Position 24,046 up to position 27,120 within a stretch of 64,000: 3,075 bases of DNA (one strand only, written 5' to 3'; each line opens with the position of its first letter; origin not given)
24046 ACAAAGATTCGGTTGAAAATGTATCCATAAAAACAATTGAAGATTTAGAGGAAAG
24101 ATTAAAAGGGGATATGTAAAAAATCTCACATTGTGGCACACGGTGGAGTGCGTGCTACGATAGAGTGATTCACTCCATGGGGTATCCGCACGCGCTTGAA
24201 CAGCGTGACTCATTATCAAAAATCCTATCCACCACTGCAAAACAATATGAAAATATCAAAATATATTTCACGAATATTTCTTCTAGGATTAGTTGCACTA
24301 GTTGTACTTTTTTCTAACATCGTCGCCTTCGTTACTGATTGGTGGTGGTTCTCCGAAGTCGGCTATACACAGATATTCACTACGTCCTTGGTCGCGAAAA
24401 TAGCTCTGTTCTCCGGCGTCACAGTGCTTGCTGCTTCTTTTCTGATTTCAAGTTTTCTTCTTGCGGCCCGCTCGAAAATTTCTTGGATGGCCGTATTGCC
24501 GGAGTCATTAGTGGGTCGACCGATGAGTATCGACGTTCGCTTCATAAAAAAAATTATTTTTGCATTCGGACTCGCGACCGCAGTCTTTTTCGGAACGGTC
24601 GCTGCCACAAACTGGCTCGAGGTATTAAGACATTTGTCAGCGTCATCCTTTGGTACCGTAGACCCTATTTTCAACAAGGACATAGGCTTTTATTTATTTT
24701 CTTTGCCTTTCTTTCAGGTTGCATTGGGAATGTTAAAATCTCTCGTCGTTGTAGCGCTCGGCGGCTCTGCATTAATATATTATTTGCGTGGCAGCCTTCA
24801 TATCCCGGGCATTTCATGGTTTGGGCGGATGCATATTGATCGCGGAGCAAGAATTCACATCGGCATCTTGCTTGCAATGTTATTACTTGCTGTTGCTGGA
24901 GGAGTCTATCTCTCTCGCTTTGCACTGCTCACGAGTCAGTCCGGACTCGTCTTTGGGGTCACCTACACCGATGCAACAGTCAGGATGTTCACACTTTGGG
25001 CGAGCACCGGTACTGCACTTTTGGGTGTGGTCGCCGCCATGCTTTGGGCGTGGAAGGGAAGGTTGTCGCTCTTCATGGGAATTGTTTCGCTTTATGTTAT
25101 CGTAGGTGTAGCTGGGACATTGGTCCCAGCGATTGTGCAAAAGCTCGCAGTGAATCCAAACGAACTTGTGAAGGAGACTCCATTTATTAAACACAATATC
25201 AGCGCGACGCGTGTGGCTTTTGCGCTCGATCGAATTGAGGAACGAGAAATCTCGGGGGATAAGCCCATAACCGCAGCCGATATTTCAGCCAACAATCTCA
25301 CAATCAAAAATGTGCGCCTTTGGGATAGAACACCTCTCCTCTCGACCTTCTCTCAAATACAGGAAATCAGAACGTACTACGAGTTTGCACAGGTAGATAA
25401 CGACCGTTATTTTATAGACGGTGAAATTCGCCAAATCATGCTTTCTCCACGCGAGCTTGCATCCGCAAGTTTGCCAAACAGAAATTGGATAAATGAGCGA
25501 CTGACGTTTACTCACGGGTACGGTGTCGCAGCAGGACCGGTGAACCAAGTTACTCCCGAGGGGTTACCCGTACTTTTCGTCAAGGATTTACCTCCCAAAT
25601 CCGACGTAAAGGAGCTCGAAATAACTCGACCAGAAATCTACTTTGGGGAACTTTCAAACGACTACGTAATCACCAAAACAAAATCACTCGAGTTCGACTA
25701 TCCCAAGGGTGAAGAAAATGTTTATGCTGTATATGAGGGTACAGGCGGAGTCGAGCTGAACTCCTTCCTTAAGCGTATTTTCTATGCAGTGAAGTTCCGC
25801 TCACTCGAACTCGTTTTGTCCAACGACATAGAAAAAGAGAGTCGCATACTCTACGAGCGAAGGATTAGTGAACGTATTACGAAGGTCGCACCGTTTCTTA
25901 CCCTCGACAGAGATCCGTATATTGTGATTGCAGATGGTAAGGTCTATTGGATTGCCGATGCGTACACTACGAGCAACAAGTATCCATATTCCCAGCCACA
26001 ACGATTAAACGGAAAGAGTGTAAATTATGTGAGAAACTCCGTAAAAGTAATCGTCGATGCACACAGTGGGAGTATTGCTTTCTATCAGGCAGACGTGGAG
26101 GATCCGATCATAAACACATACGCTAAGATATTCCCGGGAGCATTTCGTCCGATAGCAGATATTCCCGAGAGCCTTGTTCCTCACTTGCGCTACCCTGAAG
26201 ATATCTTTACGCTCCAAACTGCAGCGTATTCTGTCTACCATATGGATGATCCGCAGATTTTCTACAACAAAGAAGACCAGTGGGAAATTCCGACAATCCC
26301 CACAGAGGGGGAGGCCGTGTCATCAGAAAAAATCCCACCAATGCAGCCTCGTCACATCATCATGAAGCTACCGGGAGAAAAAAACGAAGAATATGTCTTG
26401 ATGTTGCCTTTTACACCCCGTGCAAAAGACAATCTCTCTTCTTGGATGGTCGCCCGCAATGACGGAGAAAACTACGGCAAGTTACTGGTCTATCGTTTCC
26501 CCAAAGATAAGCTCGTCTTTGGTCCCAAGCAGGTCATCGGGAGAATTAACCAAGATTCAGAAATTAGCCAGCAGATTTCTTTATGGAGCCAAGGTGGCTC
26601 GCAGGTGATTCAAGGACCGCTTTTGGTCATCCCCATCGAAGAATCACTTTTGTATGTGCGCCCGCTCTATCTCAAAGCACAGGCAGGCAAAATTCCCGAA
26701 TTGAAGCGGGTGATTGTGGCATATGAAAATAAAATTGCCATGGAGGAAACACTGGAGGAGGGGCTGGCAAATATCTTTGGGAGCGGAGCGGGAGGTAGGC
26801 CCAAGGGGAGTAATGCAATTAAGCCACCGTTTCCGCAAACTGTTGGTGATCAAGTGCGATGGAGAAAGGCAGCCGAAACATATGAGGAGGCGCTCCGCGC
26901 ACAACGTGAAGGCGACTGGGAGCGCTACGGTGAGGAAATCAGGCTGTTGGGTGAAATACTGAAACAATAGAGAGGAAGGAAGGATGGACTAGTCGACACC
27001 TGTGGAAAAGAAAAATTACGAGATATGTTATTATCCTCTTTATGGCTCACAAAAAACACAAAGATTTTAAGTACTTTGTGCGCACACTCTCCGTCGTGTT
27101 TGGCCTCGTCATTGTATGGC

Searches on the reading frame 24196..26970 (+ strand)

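Call 89: search_protein_families(library=pfam, proteins=[window:24196-26970:+], max_evalue=0.00001)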
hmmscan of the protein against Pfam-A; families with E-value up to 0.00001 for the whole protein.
window:24196-26970:+ (924 aa): 1 family
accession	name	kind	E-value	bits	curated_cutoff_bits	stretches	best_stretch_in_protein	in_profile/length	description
PF03699.18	UPF0182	-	5.9e-286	951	27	1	27-797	3-770/770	Uncharacterised protein family (UPF0182)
